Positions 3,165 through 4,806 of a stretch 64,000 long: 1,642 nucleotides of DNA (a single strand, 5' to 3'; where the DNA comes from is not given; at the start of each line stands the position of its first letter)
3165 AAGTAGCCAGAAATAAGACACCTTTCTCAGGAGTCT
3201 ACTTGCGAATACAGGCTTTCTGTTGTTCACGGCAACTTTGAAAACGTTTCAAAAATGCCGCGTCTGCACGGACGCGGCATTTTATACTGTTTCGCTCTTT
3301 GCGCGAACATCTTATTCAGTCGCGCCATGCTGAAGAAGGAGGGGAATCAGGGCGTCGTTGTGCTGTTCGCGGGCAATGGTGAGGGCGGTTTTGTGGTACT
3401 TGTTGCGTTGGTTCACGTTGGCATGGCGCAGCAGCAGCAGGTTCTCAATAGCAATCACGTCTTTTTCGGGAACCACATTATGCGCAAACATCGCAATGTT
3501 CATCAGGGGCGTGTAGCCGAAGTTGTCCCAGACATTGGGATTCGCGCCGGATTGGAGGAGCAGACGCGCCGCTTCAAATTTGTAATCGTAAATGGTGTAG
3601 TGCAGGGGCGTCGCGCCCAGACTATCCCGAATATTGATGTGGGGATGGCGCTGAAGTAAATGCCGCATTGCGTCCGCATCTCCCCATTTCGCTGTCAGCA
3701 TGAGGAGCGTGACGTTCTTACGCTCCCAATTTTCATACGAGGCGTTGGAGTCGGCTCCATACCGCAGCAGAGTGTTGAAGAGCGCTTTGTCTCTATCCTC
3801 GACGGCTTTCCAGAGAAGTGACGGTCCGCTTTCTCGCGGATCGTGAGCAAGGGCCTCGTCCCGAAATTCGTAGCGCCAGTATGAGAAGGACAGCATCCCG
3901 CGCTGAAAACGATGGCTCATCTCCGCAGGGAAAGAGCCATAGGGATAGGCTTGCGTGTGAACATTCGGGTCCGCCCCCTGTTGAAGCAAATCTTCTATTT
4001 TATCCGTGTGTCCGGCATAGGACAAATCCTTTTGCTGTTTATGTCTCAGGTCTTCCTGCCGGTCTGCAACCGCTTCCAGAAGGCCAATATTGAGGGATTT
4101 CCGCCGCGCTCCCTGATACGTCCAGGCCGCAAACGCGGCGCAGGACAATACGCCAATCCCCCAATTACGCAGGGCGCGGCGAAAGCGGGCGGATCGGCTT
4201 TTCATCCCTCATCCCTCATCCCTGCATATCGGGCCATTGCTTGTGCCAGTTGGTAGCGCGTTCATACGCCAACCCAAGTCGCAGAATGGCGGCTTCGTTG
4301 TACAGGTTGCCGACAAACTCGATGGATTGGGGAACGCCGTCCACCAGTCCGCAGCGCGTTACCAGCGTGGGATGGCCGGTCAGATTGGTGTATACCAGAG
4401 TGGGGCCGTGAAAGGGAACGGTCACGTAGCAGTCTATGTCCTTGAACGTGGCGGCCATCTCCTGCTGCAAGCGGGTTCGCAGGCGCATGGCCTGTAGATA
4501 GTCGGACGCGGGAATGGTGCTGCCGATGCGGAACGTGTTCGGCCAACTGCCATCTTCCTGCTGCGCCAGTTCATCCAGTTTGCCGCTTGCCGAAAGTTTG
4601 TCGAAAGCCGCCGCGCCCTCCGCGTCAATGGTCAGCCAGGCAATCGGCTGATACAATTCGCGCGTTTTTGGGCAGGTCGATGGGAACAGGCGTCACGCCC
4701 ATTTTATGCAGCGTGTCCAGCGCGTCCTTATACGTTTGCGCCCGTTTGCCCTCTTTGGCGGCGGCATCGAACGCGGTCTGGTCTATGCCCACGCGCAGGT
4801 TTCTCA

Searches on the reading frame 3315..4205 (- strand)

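Call 72: search_protein_families(library=ncbifam, proteins=[window:3315-4205:-])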
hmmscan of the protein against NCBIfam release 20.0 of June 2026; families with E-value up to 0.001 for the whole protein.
window:3315-4205:- (297 aa): 6 families
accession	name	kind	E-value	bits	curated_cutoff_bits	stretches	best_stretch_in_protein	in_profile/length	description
NF043023.1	T4SS_AnkH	equivalog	2.1e-15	56.4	600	2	177-226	45-94/467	Dot/Icm T4SS effector AnkH/LegA3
NF043029.1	T4SS_AnkY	equivalog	8.6e-12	44.3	600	1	168-235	462-529/543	Dot/Icm T4SS effector AnkY/LegA9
NF041931.2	MzaA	equivalog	3.1e-10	39.5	800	1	166-234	4-72/726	MZA anti-phage system associated sigma-70 family RNA polymerase sigma factor MzaA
NF043022.1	T4SS_AnkG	equivalog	2.2e-08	33.3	500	1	131-241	334-446/455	Dot/Icm T4SS effector AnkG/AnkZ/LegA7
NF043028.1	T4SS_AnkX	equivalog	1.9e-07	29.6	1400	1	131-280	586-733/938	Dot/Icm T4SS effector AnkN/AnkX/LegA8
NF043027.1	T4SS_AnkQ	equivalog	4.2e-05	22.4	700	0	126-227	292-394/496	Dot/Icm T4SS effector AnkQ/LegA10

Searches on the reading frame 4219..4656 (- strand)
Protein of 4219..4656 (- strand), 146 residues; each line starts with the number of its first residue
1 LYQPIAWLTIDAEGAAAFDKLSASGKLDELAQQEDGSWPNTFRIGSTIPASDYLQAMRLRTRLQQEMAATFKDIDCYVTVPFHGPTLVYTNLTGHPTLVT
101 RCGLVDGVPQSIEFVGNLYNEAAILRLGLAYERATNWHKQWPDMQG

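Call 72: search_protein_families(library=ncbifam, proteins=[window:4219-4656:-])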
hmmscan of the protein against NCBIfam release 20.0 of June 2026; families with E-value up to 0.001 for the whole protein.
window:4219-4656:- (146 aa): 7 families
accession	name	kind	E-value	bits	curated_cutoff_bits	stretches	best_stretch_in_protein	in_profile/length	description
NF005565.0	PRK07235.1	subfamily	2e-08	33.3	545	1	90-139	456-505/506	amidase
NF004815.0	PRK06169.1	equivalog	2e-08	33.2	506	0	91-143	414-467/471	amidase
NF006006.0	PRK08137.1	equivalog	2.7e-07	29.7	534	1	88-140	464-516/529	amidase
NF009119.0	PRK12470.1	equivalog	1.1e-05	24.7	498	1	90-143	406-460/462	amidase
NF005450.0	PRK07042.1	equivalog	7.6e-05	21.4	458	1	88-144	404-461/464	amidase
NF005686.0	PRK07486.1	subfamily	9.5e-05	21.3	465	1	87-142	424-480/486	amidase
NF006631.0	PRK09201.1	equivalog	0.00056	18.7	461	0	26-78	322-374/466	AtzE family amidohydrolase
